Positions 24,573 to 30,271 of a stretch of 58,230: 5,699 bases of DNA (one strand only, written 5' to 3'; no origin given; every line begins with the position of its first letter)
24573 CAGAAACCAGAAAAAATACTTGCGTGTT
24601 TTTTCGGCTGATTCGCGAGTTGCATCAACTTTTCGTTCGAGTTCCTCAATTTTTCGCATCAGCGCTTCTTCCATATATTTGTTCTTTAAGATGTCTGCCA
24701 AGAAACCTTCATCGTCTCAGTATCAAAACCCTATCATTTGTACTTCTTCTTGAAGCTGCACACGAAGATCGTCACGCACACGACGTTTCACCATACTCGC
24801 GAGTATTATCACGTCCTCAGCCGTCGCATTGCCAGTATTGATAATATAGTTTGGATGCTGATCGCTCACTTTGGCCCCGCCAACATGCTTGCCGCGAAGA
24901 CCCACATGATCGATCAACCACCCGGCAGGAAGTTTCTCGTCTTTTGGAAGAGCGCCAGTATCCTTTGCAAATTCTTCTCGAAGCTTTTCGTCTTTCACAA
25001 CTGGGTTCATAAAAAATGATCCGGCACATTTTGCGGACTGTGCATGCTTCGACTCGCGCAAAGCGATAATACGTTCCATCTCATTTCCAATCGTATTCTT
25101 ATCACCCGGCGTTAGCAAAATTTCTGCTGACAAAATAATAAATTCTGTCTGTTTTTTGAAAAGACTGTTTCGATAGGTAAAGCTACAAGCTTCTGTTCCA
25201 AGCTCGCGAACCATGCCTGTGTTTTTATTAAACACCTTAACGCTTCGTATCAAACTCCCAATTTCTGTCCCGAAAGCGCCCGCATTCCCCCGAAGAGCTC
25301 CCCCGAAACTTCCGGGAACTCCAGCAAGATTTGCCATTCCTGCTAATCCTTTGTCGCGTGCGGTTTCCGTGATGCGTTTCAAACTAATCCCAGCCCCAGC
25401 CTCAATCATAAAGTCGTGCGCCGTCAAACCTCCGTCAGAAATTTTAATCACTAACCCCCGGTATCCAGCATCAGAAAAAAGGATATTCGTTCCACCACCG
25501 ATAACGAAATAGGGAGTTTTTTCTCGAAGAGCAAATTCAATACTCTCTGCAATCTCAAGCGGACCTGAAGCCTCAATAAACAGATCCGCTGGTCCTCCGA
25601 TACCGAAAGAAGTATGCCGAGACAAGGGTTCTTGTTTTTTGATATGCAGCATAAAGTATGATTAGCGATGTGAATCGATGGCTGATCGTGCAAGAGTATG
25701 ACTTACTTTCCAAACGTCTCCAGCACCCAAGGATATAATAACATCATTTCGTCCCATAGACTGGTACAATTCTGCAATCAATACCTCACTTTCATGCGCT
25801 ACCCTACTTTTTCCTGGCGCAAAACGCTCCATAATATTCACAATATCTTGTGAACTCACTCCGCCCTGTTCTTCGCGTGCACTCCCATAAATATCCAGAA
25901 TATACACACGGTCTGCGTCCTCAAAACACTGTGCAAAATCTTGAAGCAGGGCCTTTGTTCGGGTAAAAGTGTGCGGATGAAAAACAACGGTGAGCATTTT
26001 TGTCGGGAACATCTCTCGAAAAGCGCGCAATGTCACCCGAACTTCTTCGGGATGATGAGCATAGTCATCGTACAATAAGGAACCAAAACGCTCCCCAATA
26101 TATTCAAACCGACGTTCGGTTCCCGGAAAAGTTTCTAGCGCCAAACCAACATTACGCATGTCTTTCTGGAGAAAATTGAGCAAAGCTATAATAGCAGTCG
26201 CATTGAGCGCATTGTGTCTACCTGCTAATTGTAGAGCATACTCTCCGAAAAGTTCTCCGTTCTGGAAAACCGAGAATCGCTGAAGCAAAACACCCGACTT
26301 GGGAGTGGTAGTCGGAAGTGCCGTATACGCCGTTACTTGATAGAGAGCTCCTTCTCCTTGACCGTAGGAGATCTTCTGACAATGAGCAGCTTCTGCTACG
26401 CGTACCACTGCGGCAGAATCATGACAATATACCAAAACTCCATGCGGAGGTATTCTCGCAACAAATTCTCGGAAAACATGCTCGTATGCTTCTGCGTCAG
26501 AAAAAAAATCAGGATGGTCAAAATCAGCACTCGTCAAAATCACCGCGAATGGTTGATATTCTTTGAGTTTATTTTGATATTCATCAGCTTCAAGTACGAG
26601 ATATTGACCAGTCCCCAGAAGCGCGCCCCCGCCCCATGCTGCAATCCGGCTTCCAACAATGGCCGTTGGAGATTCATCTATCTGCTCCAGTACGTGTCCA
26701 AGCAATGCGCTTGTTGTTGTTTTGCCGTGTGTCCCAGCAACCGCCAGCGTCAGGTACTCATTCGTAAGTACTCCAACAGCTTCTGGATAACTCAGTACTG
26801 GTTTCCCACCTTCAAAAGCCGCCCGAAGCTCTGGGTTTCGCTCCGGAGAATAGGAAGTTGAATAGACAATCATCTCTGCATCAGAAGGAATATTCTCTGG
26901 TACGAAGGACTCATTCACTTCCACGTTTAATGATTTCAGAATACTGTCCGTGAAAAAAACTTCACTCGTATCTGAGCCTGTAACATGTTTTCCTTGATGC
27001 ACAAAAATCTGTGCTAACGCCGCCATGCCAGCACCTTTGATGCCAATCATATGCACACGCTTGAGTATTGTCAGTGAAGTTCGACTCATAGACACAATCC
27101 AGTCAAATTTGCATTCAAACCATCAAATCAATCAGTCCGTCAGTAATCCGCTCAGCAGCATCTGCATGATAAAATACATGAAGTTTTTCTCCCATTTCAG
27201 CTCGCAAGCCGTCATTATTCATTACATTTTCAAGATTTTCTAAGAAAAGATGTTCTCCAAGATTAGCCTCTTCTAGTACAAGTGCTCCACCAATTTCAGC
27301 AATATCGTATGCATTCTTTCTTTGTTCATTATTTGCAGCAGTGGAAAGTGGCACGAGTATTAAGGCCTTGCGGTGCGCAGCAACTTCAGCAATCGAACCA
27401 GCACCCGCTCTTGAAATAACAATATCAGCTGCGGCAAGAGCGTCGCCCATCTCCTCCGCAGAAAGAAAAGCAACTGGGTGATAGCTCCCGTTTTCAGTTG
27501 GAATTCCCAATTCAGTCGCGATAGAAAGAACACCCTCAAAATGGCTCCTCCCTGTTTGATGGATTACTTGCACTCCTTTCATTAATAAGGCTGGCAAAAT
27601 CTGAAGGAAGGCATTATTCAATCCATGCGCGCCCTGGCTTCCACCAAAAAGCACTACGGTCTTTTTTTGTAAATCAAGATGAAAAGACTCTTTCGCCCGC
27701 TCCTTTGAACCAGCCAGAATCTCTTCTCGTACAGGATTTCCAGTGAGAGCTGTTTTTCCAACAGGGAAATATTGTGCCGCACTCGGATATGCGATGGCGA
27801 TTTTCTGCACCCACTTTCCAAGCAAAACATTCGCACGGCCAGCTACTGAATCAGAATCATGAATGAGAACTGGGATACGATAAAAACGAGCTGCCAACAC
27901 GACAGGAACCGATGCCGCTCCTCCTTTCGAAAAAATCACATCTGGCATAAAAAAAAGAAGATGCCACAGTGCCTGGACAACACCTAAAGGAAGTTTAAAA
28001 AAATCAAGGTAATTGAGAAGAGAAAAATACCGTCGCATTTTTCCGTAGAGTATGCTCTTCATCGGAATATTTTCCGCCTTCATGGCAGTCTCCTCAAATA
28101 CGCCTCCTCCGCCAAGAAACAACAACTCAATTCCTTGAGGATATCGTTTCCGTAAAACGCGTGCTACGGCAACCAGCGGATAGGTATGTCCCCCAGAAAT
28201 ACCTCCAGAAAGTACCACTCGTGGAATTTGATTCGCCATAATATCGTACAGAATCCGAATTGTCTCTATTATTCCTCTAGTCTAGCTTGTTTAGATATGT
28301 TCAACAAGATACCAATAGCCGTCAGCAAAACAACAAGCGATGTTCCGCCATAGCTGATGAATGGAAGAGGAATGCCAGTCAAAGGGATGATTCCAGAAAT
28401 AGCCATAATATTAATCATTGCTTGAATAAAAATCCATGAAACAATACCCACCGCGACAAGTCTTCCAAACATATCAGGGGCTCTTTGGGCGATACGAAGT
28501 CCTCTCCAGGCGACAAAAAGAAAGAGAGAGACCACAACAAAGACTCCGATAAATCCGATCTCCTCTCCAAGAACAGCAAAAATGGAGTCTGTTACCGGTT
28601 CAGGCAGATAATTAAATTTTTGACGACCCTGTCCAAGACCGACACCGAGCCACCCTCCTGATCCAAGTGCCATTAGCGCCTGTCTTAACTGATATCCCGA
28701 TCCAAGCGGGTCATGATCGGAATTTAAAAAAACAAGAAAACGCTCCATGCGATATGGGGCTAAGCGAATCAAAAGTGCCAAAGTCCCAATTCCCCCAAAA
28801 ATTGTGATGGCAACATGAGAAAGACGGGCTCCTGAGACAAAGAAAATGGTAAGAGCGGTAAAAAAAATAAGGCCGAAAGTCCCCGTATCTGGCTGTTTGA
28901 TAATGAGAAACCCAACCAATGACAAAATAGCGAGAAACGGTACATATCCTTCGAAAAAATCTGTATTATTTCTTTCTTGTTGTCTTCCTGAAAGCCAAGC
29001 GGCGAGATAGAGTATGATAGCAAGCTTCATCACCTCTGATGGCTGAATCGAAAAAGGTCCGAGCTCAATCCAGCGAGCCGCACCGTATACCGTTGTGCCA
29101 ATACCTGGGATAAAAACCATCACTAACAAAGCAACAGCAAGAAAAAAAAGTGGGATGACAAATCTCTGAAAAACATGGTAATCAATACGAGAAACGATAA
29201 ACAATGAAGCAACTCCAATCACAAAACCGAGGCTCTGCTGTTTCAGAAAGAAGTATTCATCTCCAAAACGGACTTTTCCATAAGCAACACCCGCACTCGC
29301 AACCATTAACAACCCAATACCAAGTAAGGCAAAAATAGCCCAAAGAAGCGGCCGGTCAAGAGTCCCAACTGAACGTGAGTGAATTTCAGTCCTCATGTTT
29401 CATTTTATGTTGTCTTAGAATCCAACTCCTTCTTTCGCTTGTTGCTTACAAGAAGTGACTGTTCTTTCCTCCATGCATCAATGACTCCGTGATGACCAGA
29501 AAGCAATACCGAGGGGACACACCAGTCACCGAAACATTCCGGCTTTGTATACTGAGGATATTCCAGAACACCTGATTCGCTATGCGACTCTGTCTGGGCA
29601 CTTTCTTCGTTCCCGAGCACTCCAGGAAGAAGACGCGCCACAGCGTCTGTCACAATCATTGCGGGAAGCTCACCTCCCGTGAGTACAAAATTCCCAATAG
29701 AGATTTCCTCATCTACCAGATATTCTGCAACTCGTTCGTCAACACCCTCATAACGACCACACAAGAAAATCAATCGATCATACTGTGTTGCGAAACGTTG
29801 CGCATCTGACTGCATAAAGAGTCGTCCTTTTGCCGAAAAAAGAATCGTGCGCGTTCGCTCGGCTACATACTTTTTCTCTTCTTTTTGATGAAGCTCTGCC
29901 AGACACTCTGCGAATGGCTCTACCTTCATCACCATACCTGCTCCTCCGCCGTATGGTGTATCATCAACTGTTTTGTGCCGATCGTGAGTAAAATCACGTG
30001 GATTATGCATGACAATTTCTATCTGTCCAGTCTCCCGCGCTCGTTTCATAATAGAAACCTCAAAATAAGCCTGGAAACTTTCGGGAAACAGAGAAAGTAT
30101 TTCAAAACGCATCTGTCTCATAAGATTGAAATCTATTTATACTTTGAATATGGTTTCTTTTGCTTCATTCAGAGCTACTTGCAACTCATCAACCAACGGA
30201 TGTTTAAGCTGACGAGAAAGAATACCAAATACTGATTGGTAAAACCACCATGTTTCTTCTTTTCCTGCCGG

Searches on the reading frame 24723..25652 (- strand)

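Call 36: search_protein_families(library=pfam, proteins=[window:24723-25652:-], max_evalue=0.001)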
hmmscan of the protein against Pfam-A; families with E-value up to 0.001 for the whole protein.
window:24723-25652:- (309 aa): 2 families
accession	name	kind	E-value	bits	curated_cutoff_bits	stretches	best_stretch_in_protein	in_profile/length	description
PF02873.21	MurB_C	-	8.2e-29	100.2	27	1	188-307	2-99/99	UDP-N-acetylenolpyruvoylglucosamine reductase, C-terminal domain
PF01565.28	FAD_binding_4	-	5.4e-15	55.7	26.4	1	24-151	3-138/139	FAD binding domain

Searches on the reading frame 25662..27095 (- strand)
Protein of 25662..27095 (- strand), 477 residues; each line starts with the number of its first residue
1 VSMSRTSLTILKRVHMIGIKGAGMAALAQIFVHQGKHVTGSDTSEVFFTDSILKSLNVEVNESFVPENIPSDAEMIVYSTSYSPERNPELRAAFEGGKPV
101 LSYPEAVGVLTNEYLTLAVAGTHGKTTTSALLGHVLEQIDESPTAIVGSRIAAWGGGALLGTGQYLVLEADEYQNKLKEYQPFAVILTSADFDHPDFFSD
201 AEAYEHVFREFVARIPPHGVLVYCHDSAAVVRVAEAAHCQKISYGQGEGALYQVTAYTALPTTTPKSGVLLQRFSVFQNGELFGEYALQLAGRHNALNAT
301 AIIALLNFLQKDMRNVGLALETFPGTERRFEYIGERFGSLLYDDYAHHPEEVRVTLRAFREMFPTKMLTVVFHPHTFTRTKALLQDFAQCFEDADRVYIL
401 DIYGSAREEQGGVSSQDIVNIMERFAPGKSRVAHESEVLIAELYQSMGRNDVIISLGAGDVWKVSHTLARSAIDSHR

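Call 36: search_protein_families(library=pfam, proteins=[window:25662-27095:-], max_evalue=0.001)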
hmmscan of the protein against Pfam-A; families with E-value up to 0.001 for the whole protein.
window:25662-27095:- (477 aa): 3 families
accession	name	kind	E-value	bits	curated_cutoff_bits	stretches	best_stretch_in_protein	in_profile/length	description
PF08245.18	Mur_ligase_M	-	3.2e-22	79.9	24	1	119-305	1-199/200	Mur ligase middle domain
PF02875.26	Mur_ligase_C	-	6.9e-18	66.1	28.4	1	328-459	1-127/127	Mur ligase, glutamate ligase domain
PF01225.30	Mur_ligase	-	5.6e-16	59.1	21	1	14-114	2-94/95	Mur ligase family, catalytic domain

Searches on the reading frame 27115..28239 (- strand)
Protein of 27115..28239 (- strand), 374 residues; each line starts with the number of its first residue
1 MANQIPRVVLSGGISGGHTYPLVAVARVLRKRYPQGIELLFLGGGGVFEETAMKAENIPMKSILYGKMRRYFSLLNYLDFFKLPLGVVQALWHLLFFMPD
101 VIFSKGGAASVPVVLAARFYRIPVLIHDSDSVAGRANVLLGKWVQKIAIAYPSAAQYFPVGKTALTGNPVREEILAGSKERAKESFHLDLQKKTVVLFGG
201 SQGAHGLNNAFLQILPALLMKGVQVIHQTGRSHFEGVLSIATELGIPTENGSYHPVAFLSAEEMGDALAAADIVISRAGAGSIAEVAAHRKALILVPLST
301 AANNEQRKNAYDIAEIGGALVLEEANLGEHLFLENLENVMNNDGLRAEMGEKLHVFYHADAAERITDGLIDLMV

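Call 36: search_protein_families(library=pfam, proteins=[window:27115-28239:-], max_evalue=0.001)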
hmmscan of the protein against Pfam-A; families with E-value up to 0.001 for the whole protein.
window:27115-28239:- (374 aa): 2 families
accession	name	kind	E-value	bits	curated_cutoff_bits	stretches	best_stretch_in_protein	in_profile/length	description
PF04101.22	Glyco_tran_28_C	-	6e-33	114.7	22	1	194-365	1-166/166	Glycosyltransferase family 28 C-terminal domain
PF03033.26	Glyco_transf_28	-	1.1e-21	77.8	26.2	1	8-149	1-139/139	Glycosyltransferase family 28 N-terminal domain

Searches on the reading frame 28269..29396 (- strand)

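Call 36: search_protein_families(library=pfam, proteins=[window:28269-29396:-], max_evalue=0.001)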
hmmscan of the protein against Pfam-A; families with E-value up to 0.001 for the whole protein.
window:28269-29396:- (375 aa): 1 family
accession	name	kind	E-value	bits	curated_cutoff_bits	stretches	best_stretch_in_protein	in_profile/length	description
PF01098.24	FTSW_RODA_SPOVE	-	7.4e-110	367.7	26.4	1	17-372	3-355/356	Cell cycle protein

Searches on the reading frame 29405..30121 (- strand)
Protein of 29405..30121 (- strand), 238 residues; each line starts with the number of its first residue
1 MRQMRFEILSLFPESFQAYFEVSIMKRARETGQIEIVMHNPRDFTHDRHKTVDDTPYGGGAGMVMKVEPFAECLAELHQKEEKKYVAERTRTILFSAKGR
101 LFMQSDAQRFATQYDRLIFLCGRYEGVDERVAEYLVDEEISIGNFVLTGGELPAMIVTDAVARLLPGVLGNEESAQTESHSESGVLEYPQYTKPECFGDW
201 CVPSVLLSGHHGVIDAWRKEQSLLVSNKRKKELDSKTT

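Call 36: search_protein_families(library=pfam, proteins=[window:29405-30121:-], max_evalue=0.001)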
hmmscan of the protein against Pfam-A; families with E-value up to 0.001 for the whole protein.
window:29405-30121:- (238 aa): 1 family
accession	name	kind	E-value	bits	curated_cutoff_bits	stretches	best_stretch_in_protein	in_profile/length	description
PF01746.26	tRNA_m1G_MT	-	6.9e-55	186.2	27.3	1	25-229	1-193/195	tRNA (Guanine-1)-methyltransferase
